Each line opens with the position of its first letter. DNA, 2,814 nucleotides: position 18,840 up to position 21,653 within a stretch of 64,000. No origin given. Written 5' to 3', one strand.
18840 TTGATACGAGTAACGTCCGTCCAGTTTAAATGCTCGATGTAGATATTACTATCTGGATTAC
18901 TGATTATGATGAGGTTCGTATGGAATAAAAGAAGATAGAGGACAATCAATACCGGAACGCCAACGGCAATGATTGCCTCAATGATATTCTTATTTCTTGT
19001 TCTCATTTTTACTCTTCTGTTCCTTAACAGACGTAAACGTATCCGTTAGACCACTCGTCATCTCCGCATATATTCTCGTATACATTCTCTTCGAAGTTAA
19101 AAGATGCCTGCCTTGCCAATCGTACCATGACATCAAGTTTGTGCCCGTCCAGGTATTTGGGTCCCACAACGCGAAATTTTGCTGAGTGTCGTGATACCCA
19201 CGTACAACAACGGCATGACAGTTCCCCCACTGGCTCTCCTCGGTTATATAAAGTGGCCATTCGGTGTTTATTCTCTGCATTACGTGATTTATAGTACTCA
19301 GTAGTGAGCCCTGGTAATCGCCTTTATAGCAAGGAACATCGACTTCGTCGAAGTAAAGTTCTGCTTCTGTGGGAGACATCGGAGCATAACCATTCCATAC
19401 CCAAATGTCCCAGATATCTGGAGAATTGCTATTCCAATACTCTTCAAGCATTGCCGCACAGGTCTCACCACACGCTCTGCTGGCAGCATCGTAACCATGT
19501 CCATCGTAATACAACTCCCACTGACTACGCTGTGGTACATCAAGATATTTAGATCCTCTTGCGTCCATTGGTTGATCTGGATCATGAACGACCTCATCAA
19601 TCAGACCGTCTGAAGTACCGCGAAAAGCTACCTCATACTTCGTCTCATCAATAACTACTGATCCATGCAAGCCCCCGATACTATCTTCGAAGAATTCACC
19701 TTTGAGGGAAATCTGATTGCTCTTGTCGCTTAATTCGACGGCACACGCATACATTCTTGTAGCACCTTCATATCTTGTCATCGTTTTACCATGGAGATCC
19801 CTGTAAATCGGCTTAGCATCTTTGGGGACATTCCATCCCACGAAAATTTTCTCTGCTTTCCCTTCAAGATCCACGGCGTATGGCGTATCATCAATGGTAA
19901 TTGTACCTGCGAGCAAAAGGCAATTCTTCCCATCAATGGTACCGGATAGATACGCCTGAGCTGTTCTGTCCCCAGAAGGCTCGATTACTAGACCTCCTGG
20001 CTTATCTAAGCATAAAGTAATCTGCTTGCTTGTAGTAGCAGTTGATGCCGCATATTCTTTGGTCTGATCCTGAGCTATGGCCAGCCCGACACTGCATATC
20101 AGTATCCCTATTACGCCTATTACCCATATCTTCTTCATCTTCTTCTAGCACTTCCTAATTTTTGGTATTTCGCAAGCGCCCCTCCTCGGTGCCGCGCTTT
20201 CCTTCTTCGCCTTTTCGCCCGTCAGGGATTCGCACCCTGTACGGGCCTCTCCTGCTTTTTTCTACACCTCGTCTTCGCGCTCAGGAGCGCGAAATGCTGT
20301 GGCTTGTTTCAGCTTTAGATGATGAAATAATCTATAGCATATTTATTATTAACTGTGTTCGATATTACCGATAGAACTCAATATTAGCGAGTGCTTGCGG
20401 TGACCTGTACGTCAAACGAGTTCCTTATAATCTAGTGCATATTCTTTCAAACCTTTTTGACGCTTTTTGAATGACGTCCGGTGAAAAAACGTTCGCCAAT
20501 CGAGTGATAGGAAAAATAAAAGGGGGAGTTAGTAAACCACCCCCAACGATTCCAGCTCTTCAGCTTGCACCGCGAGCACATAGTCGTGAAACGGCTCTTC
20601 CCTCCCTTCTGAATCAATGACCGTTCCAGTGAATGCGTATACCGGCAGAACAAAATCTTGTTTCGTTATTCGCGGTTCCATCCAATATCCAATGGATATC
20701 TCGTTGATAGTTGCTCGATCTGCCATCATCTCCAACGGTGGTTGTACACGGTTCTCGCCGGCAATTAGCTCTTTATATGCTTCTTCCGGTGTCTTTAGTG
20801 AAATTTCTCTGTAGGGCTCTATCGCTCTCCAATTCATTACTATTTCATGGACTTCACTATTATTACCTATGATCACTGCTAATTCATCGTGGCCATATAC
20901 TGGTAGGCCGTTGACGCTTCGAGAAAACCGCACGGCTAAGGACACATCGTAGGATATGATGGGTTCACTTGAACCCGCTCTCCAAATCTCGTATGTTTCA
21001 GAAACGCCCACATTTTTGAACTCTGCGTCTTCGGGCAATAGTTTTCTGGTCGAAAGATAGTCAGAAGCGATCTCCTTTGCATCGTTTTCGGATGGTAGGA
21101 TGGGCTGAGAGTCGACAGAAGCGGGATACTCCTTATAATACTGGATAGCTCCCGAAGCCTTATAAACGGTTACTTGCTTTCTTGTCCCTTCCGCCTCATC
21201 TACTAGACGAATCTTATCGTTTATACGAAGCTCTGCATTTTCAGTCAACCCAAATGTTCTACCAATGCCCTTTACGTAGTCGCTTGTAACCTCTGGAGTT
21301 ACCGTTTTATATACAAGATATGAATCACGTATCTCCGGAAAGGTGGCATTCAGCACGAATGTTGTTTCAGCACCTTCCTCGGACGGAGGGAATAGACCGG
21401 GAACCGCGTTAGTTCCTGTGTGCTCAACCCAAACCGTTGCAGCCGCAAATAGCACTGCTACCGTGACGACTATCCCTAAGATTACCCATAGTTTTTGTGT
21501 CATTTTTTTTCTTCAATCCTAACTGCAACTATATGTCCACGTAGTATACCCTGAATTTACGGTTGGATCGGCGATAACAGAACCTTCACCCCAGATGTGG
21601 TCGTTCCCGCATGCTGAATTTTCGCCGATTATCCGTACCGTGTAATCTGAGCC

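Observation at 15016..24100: About 9-kb island of co-oriented secreted/membrane-anchored proteins with a shared C-terminal domain, a decayed domain copy and a C39-like peptidase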

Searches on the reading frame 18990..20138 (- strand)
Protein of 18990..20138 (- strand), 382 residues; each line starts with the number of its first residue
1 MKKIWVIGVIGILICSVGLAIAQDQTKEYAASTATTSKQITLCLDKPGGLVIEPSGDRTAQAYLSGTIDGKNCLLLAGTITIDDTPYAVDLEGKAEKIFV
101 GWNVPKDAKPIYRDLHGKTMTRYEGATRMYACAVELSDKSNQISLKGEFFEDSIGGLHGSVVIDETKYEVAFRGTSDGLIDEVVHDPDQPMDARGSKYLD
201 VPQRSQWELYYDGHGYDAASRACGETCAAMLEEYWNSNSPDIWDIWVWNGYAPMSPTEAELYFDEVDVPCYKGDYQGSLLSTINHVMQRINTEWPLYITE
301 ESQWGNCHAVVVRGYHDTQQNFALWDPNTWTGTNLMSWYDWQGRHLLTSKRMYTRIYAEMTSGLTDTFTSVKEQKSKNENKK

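Call 4: search_protein_families(library=pfam, max_evalue=0.1, proteins=[window:18990-20138:-])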
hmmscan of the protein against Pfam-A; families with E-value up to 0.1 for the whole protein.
window:18990-20138:- (382 aa): 2 families
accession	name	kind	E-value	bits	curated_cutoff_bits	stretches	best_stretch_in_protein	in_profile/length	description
PF13529.12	Peptidase_C39_2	-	3.1e-10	41.2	24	1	199-328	1-143/143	Peptidase_C39 like family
PF12385.14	Peptidase_C70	-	0.048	14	19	0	219-330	16-126/141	Papain-like cysteine protease AvrRpt2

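Call 10: find_encoding_contigs(protein=window:18990-20138:-, flank=10000, max_places=6)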
Protein window:18990-20138:- (382 aa): 1 contig read that carries it; 1 place shown.
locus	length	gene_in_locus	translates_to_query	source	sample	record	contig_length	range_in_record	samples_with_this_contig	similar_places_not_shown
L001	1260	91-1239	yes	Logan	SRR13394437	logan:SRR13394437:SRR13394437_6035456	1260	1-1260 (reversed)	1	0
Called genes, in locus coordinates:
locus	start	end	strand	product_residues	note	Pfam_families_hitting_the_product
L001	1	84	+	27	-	?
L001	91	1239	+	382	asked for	PF13529:Peptidase_C39_2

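Call 11: search_protein_families(library=ncbifam, max_evalue=0.01, proteins=[window:18990-20138:-])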
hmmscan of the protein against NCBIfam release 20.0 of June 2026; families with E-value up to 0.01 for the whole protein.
window:18990-20138:- (382 aa): 0 families

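Call 15: search_protein_families(library=padloc, max_evalue=0.01, proteins=[window:18990-20138:-])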
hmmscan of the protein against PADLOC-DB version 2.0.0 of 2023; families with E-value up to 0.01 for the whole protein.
window:18990-20138:- (382 aa): 0 families

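Call 16: search_protein_families(library=phrogs, max_evalue=0.01, proteins=[window:18990-20138:-])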
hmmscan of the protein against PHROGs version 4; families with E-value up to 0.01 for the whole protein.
window:18990-20138:- (382 aa): 0 families

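Call 56: search_solved_structures(query=window:18990-20138:-, max_evalue=1, show_alignments=2)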
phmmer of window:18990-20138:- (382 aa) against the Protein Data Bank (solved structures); distinct sequences matched with E-value up to 1: 0.

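Call 59: find_related_loci(query=window:18990-20138:-, collection=genome_contigs, flank=10000)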
Query window:18990-20138:- (382 aa) in genome_contigs; peptide patterns used: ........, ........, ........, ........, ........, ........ (x = any residue, [..] = any of these).
40 stretches matched a pattern; 6 encode a relative of the query (tblastn E <= 1e-3); 6 distinct loci.
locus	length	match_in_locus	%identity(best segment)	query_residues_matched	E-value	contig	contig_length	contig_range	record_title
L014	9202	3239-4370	69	1-381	9e-169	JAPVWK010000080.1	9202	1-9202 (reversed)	MAG: Methanophagales archaeon isolate HMR2_5 HMR2_5_000000000080, whole genome shotgun sequence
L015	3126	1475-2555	73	4-368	2e-176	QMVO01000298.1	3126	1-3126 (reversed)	MAG: Methanosarcinales archaeon isolate B64_G16 B64_Guay16_scaffold_41427, whole genome shotgun sequence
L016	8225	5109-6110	73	4-340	1e-167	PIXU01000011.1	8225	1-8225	MAG: Methanophagales archaeon isolate WYZ-LMO13 WYZ-LMO13_contig107983, whole genome shotgun sequence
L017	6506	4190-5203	71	2-339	1e-166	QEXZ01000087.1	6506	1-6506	MAG: Methanomicrobiales archaeon isolate M5.MMPM 87, whole genome shotgun sequence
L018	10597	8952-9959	71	1-340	3e-165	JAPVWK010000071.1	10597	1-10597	MAG: Methanophagales archaeon isolate HMR2_5 HMR2_5_000000000071, whole genome shotgun sequence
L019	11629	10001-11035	68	38-380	7e-157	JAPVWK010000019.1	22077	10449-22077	MAG: Methanophagales archaeon isolate HMR2_5 HMR2_5_000000000019, whole genome shotgun sequence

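Call 88: find_related_loci(query=A5, collection=viral_contigs, flank=5000)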
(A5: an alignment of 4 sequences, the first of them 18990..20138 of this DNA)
Query A5 (382 aa) in viral_contigs; peptide patterns used: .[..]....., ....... (x = any residue, [..] = any of these).
76 stretches matched a pattern, but none encodes a relative of the query by tblastn (E <= 1e-3).

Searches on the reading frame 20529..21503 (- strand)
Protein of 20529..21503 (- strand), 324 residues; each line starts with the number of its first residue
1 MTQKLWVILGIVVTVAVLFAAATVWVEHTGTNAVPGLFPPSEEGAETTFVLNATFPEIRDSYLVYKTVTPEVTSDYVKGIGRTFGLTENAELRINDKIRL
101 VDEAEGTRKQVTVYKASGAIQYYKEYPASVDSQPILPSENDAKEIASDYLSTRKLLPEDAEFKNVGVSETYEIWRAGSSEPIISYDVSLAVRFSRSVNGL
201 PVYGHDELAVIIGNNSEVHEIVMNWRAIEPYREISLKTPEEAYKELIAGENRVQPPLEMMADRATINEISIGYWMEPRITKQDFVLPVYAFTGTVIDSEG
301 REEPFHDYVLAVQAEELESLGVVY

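Call 4: search_protein_families(library=pfam, max_evalue=0.1, proteins=[window:20529-21503:-])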
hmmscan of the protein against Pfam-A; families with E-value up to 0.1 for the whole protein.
window:20529-21503:- (324 aa): 0 families

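Call 11: search_protein_families(library=ncbifam, max_evalue=0.01, proteins=[window:20529-21503:-])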
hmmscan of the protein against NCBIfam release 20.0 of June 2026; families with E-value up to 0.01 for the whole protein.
window:20529-21503:- (324 aa): 0 families

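Call 15: search_protein_families(library=padloc, max_evalue=0.01, proteins=[window:20529-21503:-])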
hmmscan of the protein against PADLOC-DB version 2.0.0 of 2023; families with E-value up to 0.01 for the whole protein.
window:20529-21503:- (324 aa): 0 families

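Call 16: search_protein_families(library=phrogs, max_evalue=0.01, proteins=[window:20529-21503:-])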
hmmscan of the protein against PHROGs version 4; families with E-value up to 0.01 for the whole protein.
window:20529-21503:- (324 aa): 0 families

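Call 31: find_homologous_proteins(query=window:20529-21503:-)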
Query window:20529-21503:- (324 aa): 8 proteins with E <= 0.001 among 1760 candidates.
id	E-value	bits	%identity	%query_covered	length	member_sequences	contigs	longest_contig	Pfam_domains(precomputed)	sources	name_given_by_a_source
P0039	1.2e-209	713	100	100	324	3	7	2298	-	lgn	-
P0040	6.4e-147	507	72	100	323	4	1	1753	-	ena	-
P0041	1.6e-142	492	69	100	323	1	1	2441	-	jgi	-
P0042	1.5e-133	463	68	100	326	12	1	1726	-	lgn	-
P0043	7.6e-128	444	67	97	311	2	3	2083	-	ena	-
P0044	4.0e-107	376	59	98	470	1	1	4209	-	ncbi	-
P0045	6.9e-105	369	57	98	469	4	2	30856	PF00963.25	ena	-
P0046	1.8e-69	253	42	94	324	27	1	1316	-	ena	-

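Call 34: find_encoding_contigs(protein=P0045, flank=10000, max_places=2)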
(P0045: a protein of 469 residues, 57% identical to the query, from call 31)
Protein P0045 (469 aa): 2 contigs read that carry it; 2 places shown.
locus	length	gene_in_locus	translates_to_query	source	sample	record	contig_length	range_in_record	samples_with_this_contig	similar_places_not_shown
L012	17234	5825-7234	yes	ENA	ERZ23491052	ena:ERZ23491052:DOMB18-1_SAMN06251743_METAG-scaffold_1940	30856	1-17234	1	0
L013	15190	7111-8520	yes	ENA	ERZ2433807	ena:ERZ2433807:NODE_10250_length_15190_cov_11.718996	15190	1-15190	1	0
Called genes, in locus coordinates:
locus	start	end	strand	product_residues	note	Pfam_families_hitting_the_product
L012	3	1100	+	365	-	?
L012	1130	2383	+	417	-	PF01497:Peripla_BP_2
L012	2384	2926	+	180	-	PF01980:TrmO_N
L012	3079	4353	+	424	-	PF01497:Peripla_BP_2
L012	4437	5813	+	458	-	PF19872:DUF6345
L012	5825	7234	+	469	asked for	PF00963:Cohesin (weak)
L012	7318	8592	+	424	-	PF01497:Peripla_BP_2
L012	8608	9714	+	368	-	PF01032:FecCD, PF00950:ABC-3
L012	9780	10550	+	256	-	PF02663:FmdE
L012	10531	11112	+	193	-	PF01613:Flavin_Reduct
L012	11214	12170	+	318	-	PF07670:Gate (weak)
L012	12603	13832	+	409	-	PF01497:Peripla_BP_2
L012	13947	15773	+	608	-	PF09825:BPL_N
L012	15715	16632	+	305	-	PF07670:Gate (weak)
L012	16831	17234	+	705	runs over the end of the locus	PF00493:MCM (faint), PF07728:AAA_5 (weak), PF01078:Mg_chelatase (weak), PF17863:AAA_lid_2, PF26791:AAPxQ, PF13519:VWA_2, PF00092:VWA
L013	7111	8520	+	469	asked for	PF00963:Cohesin (weak)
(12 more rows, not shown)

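Call 38: search_solved_structures(query=A3, max_evalue=10, show_alignments=1)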
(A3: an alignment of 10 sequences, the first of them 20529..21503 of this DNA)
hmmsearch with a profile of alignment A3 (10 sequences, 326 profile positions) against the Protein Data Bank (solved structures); distinct sequences matched with E-value up to 10: 4.
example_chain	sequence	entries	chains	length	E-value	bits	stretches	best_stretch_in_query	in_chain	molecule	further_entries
4hte_A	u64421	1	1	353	0.0083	18.5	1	82-194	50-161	Nicking enzyme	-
1yzn_A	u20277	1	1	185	0.18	14.1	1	54-130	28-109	GTP-binding protein YPT1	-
2bcg_Y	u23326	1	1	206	0.4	13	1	58-130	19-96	GTP-binding protein YPT1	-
1ukv_Y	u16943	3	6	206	0.4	13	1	58-130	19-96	GTP-binding protein YPT1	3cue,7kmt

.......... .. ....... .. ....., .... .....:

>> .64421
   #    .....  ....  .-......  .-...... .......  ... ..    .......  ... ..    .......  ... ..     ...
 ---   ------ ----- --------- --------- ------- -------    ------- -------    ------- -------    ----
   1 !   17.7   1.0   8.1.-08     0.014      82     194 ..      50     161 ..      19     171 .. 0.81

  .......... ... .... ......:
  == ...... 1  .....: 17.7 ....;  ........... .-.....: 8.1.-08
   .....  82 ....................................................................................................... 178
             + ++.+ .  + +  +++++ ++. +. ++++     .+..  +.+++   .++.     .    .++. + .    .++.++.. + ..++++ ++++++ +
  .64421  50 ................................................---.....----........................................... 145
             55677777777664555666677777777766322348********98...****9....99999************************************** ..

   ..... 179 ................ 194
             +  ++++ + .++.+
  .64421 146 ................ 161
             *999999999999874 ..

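Call 69: search_protein_families(library=pfam, alignment_id=A3, max_evalue=1)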
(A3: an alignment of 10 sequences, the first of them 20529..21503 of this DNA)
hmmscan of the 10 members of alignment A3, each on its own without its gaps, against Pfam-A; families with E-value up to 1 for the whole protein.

A. member 1, window:20529-21503:- (324 aa): 2 families
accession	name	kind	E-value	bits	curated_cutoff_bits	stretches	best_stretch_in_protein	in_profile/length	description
PF03628.18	PapG_C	-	0.13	12.6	20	1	183-215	20-52/108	PapG chaperone-binding domain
PF07504.19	FTP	-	0.13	12.5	21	1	191-206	18-33/51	Fungalysin/Thermolysin Propeptide Motif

B. families by the number of members that match (of 10 scanned): 9 families
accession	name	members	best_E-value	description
PF07504.19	FTP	5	7.6e-05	Fungalysin/Thermolysin Propeptide Motif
PF00963.24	Cohesin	2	4.8e-06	Cohesin domain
PF16244.11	DUF4901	2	0.016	YcdB, YcdC repeated domain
PF09860.14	DUF2087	2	0.091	Uncharacterized protein conserved in bacteria (DUF2087)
PF11977.14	RNase_Zc3h12a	1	0.094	Zc3h12a-like Ribonuclease NYN domain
PF14494.11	DUF4436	1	0.098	Domain of unknown function (DUF4436)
PF03628.18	PapG_C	1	0.13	PapG chaperone-binding domain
PF23017.2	WIV_2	1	0.14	Tospovirus NSs-like, WIV_2 domain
PF20731.2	RE_NgoFVII_C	1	0.16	NgoFVII C-terminal B3-like DNA-binding domain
